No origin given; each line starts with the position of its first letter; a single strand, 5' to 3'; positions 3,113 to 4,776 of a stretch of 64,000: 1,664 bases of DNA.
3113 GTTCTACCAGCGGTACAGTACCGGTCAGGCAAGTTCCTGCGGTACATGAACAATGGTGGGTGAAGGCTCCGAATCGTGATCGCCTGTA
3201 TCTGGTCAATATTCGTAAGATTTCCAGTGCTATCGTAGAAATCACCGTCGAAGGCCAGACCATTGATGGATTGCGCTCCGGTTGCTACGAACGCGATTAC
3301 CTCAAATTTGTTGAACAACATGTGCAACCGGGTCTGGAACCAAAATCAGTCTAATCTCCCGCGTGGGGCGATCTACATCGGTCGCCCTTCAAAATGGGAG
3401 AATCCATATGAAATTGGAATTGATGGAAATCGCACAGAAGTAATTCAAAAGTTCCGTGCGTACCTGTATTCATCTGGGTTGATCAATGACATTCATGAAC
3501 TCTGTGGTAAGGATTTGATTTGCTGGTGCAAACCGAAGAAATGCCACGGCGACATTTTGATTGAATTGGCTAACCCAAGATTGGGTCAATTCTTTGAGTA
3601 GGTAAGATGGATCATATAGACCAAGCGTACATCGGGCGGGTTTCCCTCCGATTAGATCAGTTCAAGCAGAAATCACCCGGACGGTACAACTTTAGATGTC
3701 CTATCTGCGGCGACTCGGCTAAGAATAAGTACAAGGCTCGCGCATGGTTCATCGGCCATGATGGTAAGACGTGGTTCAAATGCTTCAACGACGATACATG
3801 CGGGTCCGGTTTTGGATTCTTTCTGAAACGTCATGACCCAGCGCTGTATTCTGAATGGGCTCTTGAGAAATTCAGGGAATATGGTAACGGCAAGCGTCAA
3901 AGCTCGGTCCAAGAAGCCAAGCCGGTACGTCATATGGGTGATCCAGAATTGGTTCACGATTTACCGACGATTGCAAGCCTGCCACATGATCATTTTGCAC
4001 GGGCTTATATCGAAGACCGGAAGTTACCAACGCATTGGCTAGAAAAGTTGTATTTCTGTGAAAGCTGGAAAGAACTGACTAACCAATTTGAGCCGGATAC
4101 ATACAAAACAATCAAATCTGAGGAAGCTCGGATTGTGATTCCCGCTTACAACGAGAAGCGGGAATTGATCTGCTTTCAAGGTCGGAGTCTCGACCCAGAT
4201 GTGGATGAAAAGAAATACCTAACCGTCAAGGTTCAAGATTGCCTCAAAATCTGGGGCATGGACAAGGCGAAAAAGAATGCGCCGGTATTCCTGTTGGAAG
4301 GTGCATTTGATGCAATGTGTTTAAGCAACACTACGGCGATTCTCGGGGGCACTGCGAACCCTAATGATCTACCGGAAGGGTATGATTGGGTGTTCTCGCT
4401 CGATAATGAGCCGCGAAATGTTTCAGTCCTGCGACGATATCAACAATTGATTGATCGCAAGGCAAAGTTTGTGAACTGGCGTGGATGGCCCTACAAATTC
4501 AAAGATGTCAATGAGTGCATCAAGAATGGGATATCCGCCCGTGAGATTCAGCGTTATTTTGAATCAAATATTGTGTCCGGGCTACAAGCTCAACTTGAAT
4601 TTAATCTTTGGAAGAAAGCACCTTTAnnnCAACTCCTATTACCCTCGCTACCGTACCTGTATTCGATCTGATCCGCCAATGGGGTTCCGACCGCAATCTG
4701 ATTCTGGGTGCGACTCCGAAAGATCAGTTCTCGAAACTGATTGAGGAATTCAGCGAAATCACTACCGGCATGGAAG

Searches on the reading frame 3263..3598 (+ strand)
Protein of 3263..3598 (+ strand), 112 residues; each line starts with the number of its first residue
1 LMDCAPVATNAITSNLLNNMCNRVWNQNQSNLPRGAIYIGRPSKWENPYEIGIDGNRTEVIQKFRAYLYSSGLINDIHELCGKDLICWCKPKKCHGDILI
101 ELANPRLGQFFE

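Call 77: search_protein_families(library=phrogs, proteins=[window:3263-3598:+], max_evalue=0.00001)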
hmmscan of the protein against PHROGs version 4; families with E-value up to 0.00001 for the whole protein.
window:3263-3598:+ (112 aa): 3 families
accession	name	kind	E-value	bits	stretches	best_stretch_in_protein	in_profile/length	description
phrog_464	-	unknown function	5e-33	116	1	18-109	189-291/322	unknown function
phrog_24867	-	DNA, RNA and nucleotide metabolism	4.3e-10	40.7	1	29-101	82-165/187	ribonucleotide reductase NrdA-like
phrog_32227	-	unknown function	1.3e-09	39.2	0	30-52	121-143/230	-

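Call 86: search_protein_families(library=pfam, proteins=[window:3263-3598:+], max_evalue=0.01)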
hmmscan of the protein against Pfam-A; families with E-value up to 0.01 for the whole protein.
window:3263-3598:+ (112 aa): 1 family
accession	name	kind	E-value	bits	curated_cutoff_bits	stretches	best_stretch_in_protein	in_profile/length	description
PF14216.11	DUF4326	-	8e-24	84.5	25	1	28-101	4-82/82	Domain of unknown function (DUF4326)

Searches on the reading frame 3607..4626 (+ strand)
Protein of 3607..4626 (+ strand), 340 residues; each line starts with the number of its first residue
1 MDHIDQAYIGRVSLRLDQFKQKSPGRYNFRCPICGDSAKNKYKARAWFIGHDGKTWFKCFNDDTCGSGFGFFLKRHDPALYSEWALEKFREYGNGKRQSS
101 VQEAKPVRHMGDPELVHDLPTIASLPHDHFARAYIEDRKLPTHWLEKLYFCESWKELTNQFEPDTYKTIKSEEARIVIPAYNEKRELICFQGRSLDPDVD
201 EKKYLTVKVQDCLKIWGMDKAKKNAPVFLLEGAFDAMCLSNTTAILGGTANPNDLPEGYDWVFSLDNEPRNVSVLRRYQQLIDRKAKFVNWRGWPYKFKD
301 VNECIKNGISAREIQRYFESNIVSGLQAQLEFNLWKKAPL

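Call 77: search_protein_families(library=phrogs, proteins=[window:3607-4626:+], max_evalue=0.00001)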
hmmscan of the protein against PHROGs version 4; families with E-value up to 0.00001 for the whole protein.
window:3607-4626:+ (340 aa): 5 families
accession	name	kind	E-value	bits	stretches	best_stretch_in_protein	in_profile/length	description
phrog_47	-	DNA, RNA and nucleotide metabolism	1.5e-68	233.2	1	5-337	30-351/947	DNA primase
phrog_451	-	unknown function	7.6e-54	184.5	1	2-337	131-460/461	-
phrog_21887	-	DNA, RNA and nucleotide metabolism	4.7e-18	66.6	1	213-337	7-130/131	DNA primase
phrog_239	-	DNA, RNA and nucleotide metabolism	1.3e-07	32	0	20-240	34-209/801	DNA primase/helicase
phrog_849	-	DNA, RNA and nucleotide metabolism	7.3e-06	26.2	0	199-242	213-256/435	DNA primase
